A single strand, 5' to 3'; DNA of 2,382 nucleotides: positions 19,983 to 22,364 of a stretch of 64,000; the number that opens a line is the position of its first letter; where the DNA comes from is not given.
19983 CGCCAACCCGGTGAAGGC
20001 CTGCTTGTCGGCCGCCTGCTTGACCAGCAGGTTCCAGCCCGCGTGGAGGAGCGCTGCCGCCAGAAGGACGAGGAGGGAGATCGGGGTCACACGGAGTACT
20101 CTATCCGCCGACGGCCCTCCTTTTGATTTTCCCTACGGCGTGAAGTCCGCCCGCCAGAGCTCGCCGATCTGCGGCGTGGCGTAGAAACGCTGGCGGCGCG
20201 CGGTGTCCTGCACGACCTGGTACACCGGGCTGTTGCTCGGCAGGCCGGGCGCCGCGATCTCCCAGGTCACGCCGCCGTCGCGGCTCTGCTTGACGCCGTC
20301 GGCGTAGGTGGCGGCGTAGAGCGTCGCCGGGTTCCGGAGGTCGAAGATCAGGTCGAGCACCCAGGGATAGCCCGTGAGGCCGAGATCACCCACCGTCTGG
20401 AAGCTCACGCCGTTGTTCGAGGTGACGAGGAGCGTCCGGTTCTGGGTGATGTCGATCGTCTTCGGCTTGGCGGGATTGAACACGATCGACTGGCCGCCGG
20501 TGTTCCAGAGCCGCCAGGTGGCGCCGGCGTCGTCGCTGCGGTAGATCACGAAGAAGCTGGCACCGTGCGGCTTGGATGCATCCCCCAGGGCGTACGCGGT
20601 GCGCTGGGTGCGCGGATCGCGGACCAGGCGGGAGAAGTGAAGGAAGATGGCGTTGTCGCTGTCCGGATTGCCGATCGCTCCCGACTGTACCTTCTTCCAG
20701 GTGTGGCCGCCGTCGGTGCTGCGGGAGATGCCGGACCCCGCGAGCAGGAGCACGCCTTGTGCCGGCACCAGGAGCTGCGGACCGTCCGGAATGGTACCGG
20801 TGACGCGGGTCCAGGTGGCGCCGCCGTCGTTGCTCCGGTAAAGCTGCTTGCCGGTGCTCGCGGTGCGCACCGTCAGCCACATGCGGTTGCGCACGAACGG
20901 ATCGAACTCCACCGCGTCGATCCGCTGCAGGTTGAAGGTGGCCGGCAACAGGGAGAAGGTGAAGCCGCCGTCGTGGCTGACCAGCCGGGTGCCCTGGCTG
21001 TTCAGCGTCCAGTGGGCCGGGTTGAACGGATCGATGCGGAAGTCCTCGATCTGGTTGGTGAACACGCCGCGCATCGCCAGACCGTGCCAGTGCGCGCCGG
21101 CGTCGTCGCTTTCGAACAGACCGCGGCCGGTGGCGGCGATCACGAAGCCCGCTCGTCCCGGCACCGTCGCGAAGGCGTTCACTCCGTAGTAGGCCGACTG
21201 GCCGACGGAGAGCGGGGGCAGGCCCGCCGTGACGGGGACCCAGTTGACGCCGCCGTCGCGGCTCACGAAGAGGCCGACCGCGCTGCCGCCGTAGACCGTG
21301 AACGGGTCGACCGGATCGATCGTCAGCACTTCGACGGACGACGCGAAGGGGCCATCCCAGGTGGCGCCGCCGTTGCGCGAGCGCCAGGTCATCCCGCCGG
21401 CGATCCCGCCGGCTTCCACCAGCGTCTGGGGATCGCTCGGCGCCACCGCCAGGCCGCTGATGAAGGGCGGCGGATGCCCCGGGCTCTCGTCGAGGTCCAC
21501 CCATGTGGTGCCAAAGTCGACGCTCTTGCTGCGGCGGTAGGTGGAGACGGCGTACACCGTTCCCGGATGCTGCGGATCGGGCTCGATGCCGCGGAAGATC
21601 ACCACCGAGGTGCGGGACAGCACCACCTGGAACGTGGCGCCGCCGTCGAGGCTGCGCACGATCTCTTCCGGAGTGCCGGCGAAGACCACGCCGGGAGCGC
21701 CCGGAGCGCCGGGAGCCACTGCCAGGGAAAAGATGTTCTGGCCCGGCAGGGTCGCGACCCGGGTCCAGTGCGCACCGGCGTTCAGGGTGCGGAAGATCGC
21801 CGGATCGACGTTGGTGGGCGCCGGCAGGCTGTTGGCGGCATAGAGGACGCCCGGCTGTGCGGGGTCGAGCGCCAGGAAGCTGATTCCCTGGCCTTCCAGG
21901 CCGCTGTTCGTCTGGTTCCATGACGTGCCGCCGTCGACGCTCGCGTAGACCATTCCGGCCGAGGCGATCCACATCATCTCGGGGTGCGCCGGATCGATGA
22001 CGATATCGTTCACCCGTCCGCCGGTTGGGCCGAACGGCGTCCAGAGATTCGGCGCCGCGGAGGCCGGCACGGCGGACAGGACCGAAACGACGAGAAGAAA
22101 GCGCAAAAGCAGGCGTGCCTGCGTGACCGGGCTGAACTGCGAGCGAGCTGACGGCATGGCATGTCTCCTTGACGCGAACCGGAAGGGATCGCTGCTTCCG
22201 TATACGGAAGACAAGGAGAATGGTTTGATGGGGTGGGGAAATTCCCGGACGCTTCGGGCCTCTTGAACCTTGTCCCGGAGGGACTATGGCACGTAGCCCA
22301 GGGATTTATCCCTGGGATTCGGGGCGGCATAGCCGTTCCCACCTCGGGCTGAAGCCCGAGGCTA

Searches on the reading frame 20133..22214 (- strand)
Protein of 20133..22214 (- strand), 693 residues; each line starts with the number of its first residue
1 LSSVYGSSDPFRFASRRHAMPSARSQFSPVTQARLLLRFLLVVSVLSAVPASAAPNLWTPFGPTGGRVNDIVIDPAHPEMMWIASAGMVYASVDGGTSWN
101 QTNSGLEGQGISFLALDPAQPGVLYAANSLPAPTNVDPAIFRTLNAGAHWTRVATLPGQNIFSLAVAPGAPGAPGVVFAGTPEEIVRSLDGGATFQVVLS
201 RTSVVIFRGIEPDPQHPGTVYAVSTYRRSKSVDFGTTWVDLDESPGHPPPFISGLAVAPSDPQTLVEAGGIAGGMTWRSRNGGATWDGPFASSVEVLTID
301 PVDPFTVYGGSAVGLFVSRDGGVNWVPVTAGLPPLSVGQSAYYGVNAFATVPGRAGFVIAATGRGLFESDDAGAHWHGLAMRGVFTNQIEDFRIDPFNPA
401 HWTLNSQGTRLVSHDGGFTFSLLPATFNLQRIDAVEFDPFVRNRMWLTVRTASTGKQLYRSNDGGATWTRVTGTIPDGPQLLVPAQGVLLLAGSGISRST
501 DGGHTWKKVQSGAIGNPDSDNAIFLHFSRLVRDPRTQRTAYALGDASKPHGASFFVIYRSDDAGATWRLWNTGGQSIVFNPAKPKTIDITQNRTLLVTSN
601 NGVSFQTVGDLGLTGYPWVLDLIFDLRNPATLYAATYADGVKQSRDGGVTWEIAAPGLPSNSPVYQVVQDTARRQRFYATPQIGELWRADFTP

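Call 78: search_protein_families(library=pfam, proteins=[window:20133-22214:-], max_evalue=0.001)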
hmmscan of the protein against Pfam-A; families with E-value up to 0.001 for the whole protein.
window:20133-22214:- (693 aa): 3 families
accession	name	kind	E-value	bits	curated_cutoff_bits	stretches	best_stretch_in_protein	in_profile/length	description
PF15902.12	Sortilin-Vps10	-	1.6e-25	90.3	33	1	366-471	3-112/446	Sortilin, neurotensin receptor 3,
PF02012.26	BNR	-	3.3e-17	60.1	27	0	459-469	1-11/12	BNR/Asp-box repeat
PF13088.12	BNR_2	-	0.00011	22.1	31.4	0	401-524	76-217/277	BNR repeat-like domain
